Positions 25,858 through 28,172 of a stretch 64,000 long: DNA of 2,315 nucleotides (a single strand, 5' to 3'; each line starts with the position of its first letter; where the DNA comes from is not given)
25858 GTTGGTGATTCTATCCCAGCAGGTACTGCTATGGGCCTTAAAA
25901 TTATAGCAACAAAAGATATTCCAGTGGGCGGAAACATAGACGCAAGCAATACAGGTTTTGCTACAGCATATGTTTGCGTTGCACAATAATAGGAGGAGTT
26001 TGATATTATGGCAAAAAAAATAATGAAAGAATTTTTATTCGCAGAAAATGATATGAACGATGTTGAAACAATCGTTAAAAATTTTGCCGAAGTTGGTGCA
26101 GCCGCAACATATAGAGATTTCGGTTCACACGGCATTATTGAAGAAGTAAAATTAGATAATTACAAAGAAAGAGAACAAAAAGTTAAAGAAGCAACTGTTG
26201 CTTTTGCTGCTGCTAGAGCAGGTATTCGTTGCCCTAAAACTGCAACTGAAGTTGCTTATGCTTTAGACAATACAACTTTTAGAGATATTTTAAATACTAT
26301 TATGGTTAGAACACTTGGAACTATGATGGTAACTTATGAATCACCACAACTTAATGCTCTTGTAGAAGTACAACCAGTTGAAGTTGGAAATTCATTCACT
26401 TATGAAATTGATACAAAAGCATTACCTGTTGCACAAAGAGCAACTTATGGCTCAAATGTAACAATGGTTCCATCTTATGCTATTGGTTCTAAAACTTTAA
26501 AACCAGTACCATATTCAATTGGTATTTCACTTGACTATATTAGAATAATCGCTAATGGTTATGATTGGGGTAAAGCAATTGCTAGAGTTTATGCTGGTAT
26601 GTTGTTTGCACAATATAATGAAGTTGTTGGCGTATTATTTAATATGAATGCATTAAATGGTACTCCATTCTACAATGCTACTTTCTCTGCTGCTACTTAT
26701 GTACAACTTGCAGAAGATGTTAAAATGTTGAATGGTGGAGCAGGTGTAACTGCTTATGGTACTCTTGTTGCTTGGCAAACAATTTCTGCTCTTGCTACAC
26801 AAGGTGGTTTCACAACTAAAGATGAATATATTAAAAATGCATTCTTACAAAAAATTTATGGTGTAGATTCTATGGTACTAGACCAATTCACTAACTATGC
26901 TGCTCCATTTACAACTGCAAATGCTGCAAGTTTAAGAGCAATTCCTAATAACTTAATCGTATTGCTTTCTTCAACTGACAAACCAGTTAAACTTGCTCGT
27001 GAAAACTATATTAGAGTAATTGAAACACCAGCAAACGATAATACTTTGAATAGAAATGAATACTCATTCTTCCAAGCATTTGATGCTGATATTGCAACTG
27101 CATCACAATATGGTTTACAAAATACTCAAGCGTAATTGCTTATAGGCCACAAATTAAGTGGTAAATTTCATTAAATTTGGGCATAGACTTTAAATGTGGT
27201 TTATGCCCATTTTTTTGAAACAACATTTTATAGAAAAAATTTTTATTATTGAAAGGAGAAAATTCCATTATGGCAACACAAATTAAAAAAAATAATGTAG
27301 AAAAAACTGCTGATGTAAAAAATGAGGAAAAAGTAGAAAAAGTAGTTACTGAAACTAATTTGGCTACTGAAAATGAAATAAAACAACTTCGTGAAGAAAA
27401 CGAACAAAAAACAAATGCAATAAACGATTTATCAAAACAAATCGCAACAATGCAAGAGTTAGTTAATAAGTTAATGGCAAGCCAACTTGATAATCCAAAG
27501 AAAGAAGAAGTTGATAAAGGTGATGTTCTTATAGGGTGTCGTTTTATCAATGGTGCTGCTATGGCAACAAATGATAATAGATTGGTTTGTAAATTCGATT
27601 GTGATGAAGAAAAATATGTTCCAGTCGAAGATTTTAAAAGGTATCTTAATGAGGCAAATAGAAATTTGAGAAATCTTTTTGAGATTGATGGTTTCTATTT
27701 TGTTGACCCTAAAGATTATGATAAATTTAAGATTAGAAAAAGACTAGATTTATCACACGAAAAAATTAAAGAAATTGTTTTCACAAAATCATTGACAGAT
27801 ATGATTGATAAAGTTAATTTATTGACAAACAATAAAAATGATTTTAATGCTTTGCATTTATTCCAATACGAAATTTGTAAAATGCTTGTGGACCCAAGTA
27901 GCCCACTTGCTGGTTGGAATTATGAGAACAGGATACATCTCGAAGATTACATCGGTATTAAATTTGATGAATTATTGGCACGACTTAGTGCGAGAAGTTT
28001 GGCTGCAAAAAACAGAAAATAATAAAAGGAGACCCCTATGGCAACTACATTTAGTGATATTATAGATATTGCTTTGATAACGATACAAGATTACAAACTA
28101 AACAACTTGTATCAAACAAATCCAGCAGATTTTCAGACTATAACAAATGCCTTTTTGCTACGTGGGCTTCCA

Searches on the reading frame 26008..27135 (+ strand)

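Call 3: search_protein_families(library=pfam, proteins=[window:26008-27135:+], max_evalue=0.01)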
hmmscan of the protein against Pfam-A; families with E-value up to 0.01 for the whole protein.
window:26008-27135:+ (375 aa): 0 families

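Call 6: search_protein_families(library=phrogs, proteins=[window:26008-27135:+], max_evalue=0.001)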
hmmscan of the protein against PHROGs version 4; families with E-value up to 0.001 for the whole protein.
window:26008-27135:+ (375 aa): 1 family
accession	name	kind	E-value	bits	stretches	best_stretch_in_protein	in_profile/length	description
phrog_4088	-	unknown function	1.1e-24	88.3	1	113-371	76-329/332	-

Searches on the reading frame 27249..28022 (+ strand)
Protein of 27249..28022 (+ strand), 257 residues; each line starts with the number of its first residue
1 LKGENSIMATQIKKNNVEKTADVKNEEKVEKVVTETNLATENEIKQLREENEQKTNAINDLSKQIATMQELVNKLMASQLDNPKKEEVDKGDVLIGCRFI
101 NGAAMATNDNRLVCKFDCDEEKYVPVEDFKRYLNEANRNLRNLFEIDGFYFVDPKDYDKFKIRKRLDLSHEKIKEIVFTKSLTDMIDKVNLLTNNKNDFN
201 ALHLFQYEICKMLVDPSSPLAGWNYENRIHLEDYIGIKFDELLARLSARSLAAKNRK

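Call 3: search_protein_families(library=pfam, proteins=[window:27249-28022:+], max_evalue=0.01)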
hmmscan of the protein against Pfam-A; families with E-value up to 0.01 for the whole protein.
window:27249-28022:+ (257 aa): 1 family
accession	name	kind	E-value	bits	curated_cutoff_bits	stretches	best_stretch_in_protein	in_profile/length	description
PF04587.20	ADP_PFK_GK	-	0.0056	15.9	27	0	94-176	152-224/430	ADP-specific Phosphofructokinase/Glucokinase conserved region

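Call 6: search_protein_families(library=phrogs, proteins=[window:27249-28022:+], max_evalue=0.001)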
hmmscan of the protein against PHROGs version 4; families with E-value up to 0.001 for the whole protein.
window:27249-28022:+ (257 aa): 0 families
